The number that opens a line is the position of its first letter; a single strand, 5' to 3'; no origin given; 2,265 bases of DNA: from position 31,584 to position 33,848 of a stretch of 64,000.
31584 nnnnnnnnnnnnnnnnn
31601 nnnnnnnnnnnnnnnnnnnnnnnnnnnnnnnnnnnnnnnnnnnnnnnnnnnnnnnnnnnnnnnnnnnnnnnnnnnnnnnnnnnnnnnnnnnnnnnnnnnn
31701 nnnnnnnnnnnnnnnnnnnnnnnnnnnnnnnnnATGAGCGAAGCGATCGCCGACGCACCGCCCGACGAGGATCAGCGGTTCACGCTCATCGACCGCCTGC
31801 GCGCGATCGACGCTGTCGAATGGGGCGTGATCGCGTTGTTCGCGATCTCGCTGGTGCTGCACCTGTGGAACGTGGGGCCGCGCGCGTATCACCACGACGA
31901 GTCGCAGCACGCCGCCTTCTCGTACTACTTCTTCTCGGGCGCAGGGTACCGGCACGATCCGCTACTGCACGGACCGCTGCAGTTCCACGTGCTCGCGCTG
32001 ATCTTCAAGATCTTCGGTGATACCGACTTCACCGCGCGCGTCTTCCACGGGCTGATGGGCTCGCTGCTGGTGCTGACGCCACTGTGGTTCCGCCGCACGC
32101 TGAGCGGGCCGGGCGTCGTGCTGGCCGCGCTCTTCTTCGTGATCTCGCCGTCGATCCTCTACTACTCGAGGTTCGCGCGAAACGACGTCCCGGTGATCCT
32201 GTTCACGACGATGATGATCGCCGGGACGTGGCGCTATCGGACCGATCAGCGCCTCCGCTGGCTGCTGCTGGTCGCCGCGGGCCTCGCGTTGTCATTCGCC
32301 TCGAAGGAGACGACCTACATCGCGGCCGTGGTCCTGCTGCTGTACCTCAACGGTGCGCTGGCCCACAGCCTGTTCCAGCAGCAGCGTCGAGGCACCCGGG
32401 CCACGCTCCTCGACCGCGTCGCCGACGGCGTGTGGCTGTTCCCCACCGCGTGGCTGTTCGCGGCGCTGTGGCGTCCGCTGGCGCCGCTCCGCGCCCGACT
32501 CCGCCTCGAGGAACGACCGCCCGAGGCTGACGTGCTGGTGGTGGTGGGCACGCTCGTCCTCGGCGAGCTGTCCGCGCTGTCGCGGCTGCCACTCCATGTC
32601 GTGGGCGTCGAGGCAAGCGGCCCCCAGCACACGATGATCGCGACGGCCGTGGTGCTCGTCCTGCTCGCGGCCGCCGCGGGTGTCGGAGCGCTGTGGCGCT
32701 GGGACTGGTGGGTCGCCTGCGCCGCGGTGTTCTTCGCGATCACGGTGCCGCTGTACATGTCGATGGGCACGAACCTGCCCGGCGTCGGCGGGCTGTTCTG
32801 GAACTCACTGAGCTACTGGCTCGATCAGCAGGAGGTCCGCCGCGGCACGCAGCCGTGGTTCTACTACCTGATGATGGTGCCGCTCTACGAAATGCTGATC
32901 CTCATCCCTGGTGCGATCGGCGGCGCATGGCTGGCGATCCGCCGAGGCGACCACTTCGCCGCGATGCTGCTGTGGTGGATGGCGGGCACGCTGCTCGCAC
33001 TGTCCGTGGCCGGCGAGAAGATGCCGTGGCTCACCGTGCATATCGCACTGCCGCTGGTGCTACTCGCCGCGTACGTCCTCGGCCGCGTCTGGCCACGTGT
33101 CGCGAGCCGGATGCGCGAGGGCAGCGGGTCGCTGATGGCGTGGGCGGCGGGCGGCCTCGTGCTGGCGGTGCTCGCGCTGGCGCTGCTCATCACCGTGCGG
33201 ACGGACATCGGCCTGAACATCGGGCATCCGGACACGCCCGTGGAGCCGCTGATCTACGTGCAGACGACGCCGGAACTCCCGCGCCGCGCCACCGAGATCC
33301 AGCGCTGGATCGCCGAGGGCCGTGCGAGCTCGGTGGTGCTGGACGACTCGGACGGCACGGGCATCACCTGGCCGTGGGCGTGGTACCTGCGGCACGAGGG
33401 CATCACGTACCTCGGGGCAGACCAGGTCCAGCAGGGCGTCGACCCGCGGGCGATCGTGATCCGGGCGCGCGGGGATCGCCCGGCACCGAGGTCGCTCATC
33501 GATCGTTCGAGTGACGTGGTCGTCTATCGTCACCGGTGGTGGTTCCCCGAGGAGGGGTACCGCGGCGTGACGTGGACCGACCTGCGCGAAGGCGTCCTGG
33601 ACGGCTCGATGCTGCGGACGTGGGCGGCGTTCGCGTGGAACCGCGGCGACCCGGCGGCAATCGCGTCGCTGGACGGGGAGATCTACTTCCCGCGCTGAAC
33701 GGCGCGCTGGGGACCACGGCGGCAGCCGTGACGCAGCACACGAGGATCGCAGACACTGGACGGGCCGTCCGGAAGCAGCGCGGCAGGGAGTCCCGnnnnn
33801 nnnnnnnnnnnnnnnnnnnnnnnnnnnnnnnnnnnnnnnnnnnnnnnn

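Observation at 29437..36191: Four-gene envelope cluster: DUF2298/YYY protein, PMT-like GT-C protein (DE + HGP motifs), flippase-like protein and FAD oxidoreductase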

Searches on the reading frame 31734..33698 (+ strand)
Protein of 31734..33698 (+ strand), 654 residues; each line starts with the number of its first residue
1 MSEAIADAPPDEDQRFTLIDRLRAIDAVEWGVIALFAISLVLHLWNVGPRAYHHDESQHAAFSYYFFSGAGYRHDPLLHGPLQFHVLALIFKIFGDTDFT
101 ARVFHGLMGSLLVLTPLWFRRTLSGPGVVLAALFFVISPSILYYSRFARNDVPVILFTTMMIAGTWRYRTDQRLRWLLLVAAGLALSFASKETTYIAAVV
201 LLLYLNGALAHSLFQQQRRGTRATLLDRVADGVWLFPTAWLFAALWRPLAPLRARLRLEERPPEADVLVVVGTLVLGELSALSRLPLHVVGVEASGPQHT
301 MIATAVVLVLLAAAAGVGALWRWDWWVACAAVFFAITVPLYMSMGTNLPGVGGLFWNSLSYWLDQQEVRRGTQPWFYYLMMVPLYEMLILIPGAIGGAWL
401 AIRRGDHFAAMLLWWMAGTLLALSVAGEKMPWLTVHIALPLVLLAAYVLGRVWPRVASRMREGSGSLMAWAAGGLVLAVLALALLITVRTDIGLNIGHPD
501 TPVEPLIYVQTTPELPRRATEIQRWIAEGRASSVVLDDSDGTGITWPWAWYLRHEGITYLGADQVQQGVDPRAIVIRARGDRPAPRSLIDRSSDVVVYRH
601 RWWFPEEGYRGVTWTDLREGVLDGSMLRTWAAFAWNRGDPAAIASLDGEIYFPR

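Call 7: search_protein_families(library=ncbifam, proteins=[window:31734-33698:+], max_evalue=0.01)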
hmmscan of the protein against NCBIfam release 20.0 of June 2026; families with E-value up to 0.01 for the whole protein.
window:31734-33698:+ (654 aa): 1 family
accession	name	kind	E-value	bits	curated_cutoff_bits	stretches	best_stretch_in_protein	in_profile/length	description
TIGR03663.1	TIGR03663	subfamily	4.3e-78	263.3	126.25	1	31-556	3-431/435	flippase activity-associated protein Agl23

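Call 8: search_protein_families(library=pfam, proteins=[window:31734-33698:+], max_evalue=0.01)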
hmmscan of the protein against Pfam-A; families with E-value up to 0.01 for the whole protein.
window:31734-33698:+ (654 aa): 2 families
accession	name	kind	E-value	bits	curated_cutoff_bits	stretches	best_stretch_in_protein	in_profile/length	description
PF13231.12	PMT_2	-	1.8e-14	54.7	26.1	1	79-205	2-129/160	Dolichyl-phosphate-mannose-protein mannosyltransferase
PF02366.24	PMT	-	6.4e-10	39.4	22.7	1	58-206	44-195/245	Dolichyl-phosphate-mannose-protein mannosyltransferase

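Call 17: find_homologous_proteins(query=window:31734-33695:+, max_evalue=1e-10)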
Query window:31734-33695:+ (654 aa): 543 proteins with E <= 1e-10 among 8000 candidates; the best 120 are listed.
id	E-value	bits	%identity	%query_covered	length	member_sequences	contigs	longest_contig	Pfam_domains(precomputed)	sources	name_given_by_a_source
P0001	0.0e+0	1473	100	100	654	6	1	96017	PF02366.25,PF13231.13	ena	-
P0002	0.0e+0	1195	78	100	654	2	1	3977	PF02366.25,PF13231.13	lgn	-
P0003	0.0e+0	1192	78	100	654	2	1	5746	PF13231.13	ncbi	ncbi:MAG: flippase activity-associated protein Agl23 [Dehalococcoidia bacterium]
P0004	0.0e+0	1077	72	100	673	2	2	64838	PF13231.13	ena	-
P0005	0.0e+0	1066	72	99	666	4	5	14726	PF13231.13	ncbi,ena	-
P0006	0.0e+0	1052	70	98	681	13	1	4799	PF13231.13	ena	-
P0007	0.0e+0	1051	70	99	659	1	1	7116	PF02366.25,PF13231.13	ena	-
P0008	3.2e-298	1009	70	97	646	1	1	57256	PF02366.25,PF13231.13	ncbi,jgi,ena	ncbi:MAG: flippase activity-associated protein Agl23 [Dehalococcoidia bacterium]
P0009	8.7e-293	991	80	83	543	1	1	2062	PF02366.25,PF13231.13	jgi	jgi:uncharacterized protein (TIGR03663 family)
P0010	4.5e-292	988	67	100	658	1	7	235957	PF13231.13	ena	-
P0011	2.6e-285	966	66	100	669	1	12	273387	PF13231.13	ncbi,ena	-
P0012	2.2e-284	963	67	98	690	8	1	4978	PF02366.25,PF13231.13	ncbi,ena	-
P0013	1.4e-275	934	63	100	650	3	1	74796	PF13231.13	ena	-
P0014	5.5e-274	929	63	100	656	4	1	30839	PF13231.13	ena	-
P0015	1.6e-218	745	55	97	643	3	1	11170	PF02366.25,PF13231.13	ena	-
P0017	7.8e-207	707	55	96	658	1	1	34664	PF02366.25,PF13231.13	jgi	jgi:uncharacterized protein (TIGR03663 family)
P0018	4.2e-206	704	69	69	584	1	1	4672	PF13641.13,PF00535.33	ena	-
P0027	1.1e-184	633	49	97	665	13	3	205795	PF13231.13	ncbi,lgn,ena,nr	ncbi:MAG: TIGR03663 family protein [Dehalococcoidia bacterium]|nr:TIGR03663 family protein [Dehaloco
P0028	4.3e-183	628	50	97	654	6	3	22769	PF02366.25,PF13231.13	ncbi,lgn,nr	ncbi:MAG: TIGR03663 family protein [Dehalococcoidia bacterium]|nr:TIGR03663 family protein [Dehaloco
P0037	9.2e-178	611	50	94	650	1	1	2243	PF02366.25,PF13231.13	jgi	jgi:uncharacterized protein (TIGR03663 family)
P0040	1.3e-177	610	46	99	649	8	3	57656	PF02366.25,PF13231.13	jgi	jgi:uncharacterized protein (TIGR03663 family)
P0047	7.2e-176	604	49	96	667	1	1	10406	PF02366.25,PF13231.13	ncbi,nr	ncbi:MAG: TIGR03663 family protein [Dehalococcoidia bacterium]|nr:MAG: TIGR03663 family protein [Deh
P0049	2.5e-175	603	48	97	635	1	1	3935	PF13231.13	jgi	jgi:uncharacterized protein (TIGR03663 family)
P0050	5.8e-175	601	48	97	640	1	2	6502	PF13231.13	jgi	jgi:uncharacterized protein (TIGR03663 family)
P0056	7.8e-173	594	48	96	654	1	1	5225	PF02366.25,PF13231.13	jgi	jgi:uncharacterized protein (TIGR03663 family)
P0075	7.6e-169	581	47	95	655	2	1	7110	PF13231.13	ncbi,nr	ncbi:MAG: TIGR03663 family protein [Chloroflexi bacterium]|nr:TIGR03663 family protein [Chloroflexot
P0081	7.9e-167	575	45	97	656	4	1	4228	PF13231.13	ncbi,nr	ncbi:MAG: TIGR03663 family protein [Dehalococcoidia bacterium]|nr:TIGR03663 family protein [Dehaloco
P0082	8.3e-167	574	46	95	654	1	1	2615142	PF13231.13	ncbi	ncbi:MAG: TIGR03663 family protein [Dehalococcoidia bacterium]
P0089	5.0e-166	572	46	97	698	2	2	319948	PF13231.13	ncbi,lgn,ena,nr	ncbi:MAG: TIGR03663 family protein [Dehalococcoidia bacterium]|nr:TIGR03663 family protein [Dehaloco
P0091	6.4e-166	572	45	99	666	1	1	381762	PF02366.25,PF13231.13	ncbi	ncbi:MAG: TIGR03663 family protein [Dehalococcoidia bacterium]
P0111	1.3e-159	551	45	98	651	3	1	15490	PF13231.13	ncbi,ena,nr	ncbi:MAG: TIGR03663 family protein [Chloroflexi bacterium]|nr:TIGR03663 family protein [Chloroflexot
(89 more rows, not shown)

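Call 20: find_related_loci(query=A1, collection=genome_contigs, flank=10000)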
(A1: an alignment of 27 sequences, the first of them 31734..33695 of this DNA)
Query A1 (654 aa) in genome_contigs; peptide patterns used: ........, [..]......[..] (x = any residue, [..] = any of these).
600 stretches matched a pattern (row limit reached: there are more); 594 encode a relative of the query (tblastn E <= 1e-3); the best 80 are kept; 80 distinct loci.
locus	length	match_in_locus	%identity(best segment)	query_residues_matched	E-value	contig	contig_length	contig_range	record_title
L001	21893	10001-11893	70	18-654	0e+0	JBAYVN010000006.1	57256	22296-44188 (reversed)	MAG: Dehalococcoidia bacterium isolate SO_2016_LW3_60 scaffold00803_LW162_2016, whole genome shotgun sequence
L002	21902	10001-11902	49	22-654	2e-175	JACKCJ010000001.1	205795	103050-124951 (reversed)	MAG: Dehalococcoidia bacterium isolate HK-STAS-CHLO-44 HK-STAS-CHLO-44_1, whole genome shotgun sequence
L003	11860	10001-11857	52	23-637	3e-170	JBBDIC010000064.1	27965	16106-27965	MAG: Dehalococcoidia bacterium isolate LejiaA_71_58 Lejia_A_2626_length_27965_cov_30, whole genome shotgun sequence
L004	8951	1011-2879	46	25-653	2e-162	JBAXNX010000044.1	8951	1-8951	MAG: Chloroflexota bacterium isolate ELA490 MAG490_44, whole genome shotgun sequence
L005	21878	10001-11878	46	19-637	1e-160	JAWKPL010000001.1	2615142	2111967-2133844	MAG: Dehalococcoidia bacterium isolate ABC1.207 ABC1.207.fa-1, whole genome shotgun sequence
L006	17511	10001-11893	47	18-653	3e-158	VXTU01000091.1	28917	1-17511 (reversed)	MAG: Chloroflexi bacterium isolate SB0666_bin_12 NODE_642_length_28917_cov_9.017289, whole genome shotgun sequence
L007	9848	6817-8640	47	46-654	1e-156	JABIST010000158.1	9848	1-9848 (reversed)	MAG: Dehalococcoidia bacterium isolate SI072_bin195 k141_181699, whole genome shotgun sequence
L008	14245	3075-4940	45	21-637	6e-156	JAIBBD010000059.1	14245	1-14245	MAG: Dehalococcoidia bacterium isolate SSF39 NODE_86997_length_14245_cov_32.682462, whole genome shotgun sequence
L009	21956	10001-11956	46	4-653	5e-153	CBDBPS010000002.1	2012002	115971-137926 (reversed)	MAG: Dehalococcoidia bacterium isolate 2e9189d5-434a-42a8-84cf-86486d02cf1d genome assembly, contig: contig_2, whole gen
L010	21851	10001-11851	48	32-653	8e-146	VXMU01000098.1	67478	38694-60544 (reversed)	MAG: Chloroflexi bacterium isolate SB0661_bin_44 NODE_507_length_67478_cov_41.610281, whole genome shotgun sequence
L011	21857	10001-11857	45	42-653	9e-144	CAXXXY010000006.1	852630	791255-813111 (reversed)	MAG: Dehalococcoidia bacterium isolate cba97045-4b49-4485-81c5-40af1a7d79bc genome assembly, contig: contig_6, whole gen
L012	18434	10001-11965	45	2-653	7e-143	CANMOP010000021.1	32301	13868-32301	MAG: Chloroflexi bacterium isolate ZH-3nov15-188 genome assembly, contig: ZH-3nov15-C1096, whole genome shotgun sequence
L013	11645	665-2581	43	19-654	3e-135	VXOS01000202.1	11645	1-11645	MAG: Chloroflexi bacterium isolate SB0662_bin_38 NODE_4564_length_11645_cov_39.633046, whole genome shotgun sequence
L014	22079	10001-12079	45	2-653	1e-159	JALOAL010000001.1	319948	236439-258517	MAG: Dehalococcoidia bacterium isolate SO_2017_LW2 bin 159 scaffold_26_c1_LW138R_2017, whole genome shotgun sequence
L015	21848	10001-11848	40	42-654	3e-116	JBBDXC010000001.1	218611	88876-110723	MAG: Dehalococcoidia bacterium isolate LejiaD_65_29 Lejia_D_102_length_218611_cov_17, whole genome shotgun sequence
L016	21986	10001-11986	42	6-654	7e-113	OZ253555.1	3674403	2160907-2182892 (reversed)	MAG: Dehalococcoidia bacterium isolate 3e717284-69a8-41bf-8ce6-f7adde8b09c9 genome assembly, chromosome: 1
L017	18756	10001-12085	35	26-654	5e-102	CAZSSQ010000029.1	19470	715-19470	MAG TPA_asm: uncultured Dehalococcoidia bacterium isolate binchicken_co89_553 genome assembly, contig: NODE_4948_length_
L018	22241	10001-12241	44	34-654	5e-99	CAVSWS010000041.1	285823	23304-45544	MAG: uncultured Chloroflexia bacterium isolate MFD05684.bin.1.350 genome assembly, contig: contig_99702, whole genome sh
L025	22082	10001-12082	32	30-652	9e-91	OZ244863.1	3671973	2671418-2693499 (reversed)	MAG: Dehalococcoidia bacterium isolate 3ac3ff71-9198-4354-86db-d96921461c44 genome assembly, chromosome: 1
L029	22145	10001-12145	34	9-653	2e-88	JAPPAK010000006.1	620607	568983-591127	MAG: Chloroflexota bacterium isolate IRC1_bin_31 NODE_4_length_620607_cov_92.7828, whole genome shotgun sequence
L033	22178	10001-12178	39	44-653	8e-88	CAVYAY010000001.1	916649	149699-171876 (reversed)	MAG: uncultured Chloroflexia bacterium isolate MFD04944.bin.2.8 genome assembly, contig: contig_15767, whole genome shot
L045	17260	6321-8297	39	43-654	1e-83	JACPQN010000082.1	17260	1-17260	MAG: Chloroflexi bacterium isolate NC_groundwater_654_Ag_B-0.1um_66_63 B_1_S1_Biohub_coassembly_k141_3120798, whole geno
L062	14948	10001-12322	38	16-654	7e-70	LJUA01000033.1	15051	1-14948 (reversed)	MAG: Dehalococcoidia bacterium SM23_28_2 WORSMTZ_10437, whole genome shotgun sequence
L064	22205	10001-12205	28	29-623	4e-71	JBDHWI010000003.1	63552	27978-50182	MAG: Thermoflexales bacterium isolate AS-MESO-OLR.109 NODE_1107_length_63552_cov_17.837826, whole genome shotgun sequenc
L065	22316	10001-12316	27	4-637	1e-68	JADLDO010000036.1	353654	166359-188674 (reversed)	MAG: Caldilineaceae bacterium isolate SJ28 c_000000825632, whole genome shotgun sequence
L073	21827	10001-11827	29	27-653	4e-67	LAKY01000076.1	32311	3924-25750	Clostridiales bacterium PH28_bin88 ph28_846, whole genome shotgun sequence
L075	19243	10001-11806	29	41-610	6e-69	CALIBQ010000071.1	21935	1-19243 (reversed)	MAG: uncultured Anaerolineae bacterium isolate S1_Bin_MAXBIN__192_1 genome assembly, contig: c_000002142854, whole genom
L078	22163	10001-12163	30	12-623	6e-66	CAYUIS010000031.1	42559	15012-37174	MAG TPA_asm: uncultured Anaerolineales bacterium isolate SRP214966_co2_450 genome assembly, contig: NODE_948_length_4255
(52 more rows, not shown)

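Call 24: find_encoding_contigs(protein=P0018, flank=5000, max_places=3)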
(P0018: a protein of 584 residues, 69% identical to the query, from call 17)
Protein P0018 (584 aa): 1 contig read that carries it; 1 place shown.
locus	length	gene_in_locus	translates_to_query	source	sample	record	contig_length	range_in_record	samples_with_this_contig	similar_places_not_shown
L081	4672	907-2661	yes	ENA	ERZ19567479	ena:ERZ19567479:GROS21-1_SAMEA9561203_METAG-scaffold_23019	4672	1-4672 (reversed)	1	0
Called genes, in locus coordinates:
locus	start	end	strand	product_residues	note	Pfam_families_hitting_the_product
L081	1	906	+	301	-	?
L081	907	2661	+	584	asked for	PF00535:Glycos_transf_2, PF13641:Glyco_tranf_2_3 (weak)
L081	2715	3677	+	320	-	-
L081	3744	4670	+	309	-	?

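Call 28: search_solved_structures(query=A1, max_evalue=0.1, show_alignments=2)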
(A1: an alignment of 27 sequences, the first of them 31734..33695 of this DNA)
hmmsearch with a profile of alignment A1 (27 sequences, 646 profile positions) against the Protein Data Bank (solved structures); distinct sequences matched with E-value up to 0.1: 0.

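Call 47: search_protein_families(library=ncbifam, proteins=[L029:8364-9986:+, L062:8196-9953:+, L045:4458-6161:+, L045:9249-12116:+, L017:13117-13788:+, L016:7319-8974:+], max_evalue=0.001)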
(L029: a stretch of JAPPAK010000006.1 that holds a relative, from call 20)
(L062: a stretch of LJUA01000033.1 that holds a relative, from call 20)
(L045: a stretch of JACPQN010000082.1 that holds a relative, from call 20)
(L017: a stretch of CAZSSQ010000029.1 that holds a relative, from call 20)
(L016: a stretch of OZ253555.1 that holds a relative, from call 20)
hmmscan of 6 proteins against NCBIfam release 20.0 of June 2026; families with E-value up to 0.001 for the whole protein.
L029:8364-9986:+ (540 aa): 0 families

L062:8196-9953:+ (585 aa): 1 family
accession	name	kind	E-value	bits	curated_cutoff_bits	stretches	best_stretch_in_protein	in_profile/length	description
TIGR03663.1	TIGR03663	subfamily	5.6e-22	78.4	126.25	1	38-510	3-430/435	flippase activity-associated protein Agl23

L045:4458-6161:+ (567 aa): 1 family
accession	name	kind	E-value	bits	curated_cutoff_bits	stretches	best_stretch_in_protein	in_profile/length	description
TIGR03663.1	TIGR03663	subfamily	7.6e-18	64.7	126.25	1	19-168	8-160/435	flippase activity-associated protein Agl23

L045:9249-12116:+ (955 aa): 0 families

L017:13117-13788:+ (223 aa): 3 families
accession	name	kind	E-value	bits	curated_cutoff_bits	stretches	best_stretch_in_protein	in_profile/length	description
NF052604.1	UndecprPTUtpABac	equivalog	1.9e-16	60.8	250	1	39-175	30-166/198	undecaprenyl phosphate transporter UptA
NF052605.1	UndecprPTUptAStph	equivalog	3.1e-12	46.9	300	1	13-182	7-178/197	undecaprenyl phosphate transporter UptA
NF008102.0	PRK10847.1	equivalog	5.3e-12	46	236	1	17-164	27-176/219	DedA family protein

L016:7319-8974:+ (551 aa): 9 families
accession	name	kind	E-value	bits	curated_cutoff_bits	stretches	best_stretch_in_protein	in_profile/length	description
TIGR02294.1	nickel_nikA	equivalog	9e-22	77.2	393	1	106-396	35-332/501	nickel ABC transporter substrate-binding protein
NF011942.0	PRK15413.1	equivalog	5.5e-21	74.8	594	1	98-516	50-477/512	glutathione ABC transporter substrate-binding protein GsiB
NF045467.1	Opp4A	equivalog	1.1e-20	73.5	650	1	113-523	73-529/556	oligopeptide ABC transporter substrate-binding protein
TIGR04028.1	SBP_KPN_01854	hypoth_equivalog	3.2e-20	72.2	468.5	1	118-395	43-335/509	TIGR04028 family ABC transporter substrate-binding protein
NF045468.1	Opp5A_nikA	equivalog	1.3e-19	70.1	600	1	89-392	29-319/488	nickel ABC transporter substrate-binding protein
NF043070.1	DppA_dipep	equivalog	2.5e-18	65.9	1005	1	117-519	72-503/535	dipeptide ABC transporter periplasmic-binding protein DppA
NF011684.0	PRK15104.1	equivalog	1.5e-12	47.1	947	1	56-507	19-496/543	oligopeptide ABC transporter substrate-binding protein OppA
NF047575.1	opine_bind_CntA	exception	3.2e-11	42.5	800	1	118-392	76-361/535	staphylopine-dependent metal ABC transporter substrate-binding lipoprotein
NF007287.0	PRK09755.1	equivalog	6.7e-06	25.2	1098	1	62-170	19-128/535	ABC transporter substrate-binding protein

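Call 49: predict_structure(alignment_id=A1)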
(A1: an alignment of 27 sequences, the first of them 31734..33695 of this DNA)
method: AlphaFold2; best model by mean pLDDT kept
length: 654 residues; sequences in the alignment: 27
mean_pLDDT: 84.1   pTM: 0.87
mean pLDDT of the five models: 84.1, 83.2, 80.4, 80.5, 77.7
residues with pLDDT >= 90: 294; 70-90: 262; 50-70: 70; < 50: 28
segments of 3 or more residues with pLDDT < 50: 1-14, 500-507
pLDDT, mean of each block of 10 residues (from residue 1): 43 58 82 96 81 81 85 57 92 93 92 94 91 91 80 92 95 96 95 88 97 92 91 95 96 94 97 94 82 72 90 96 97 95 85 84 63 66 81 92 95 94 75 83 95 85 84 84 82 65 49 86 95 87 74 88 83 89 84 87 60 75 79 66 78 92
secondary structure, 60 per line:
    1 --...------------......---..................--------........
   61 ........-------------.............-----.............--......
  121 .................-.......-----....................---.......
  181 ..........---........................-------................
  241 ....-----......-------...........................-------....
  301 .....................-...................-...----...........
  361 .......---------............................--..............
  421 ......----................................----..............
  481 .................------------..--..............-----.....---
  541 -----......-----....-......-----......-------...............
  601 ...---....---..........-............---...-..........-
elements in order: H18-23 H27-44 H54-68 H82-94 H100-112 H115-137 H139-145 H151-170 H174-190 H194-217 H225-244 H250-255 H263-289 H297-321 H323-341 H350-367 H377-404 H407-426 H431-462 H467-497 H514-527 E533-537 H546-551 E557-560 H562-567 E573-578 H586-591 E592-603 H607-610 H614-623 H625-636 E644-653
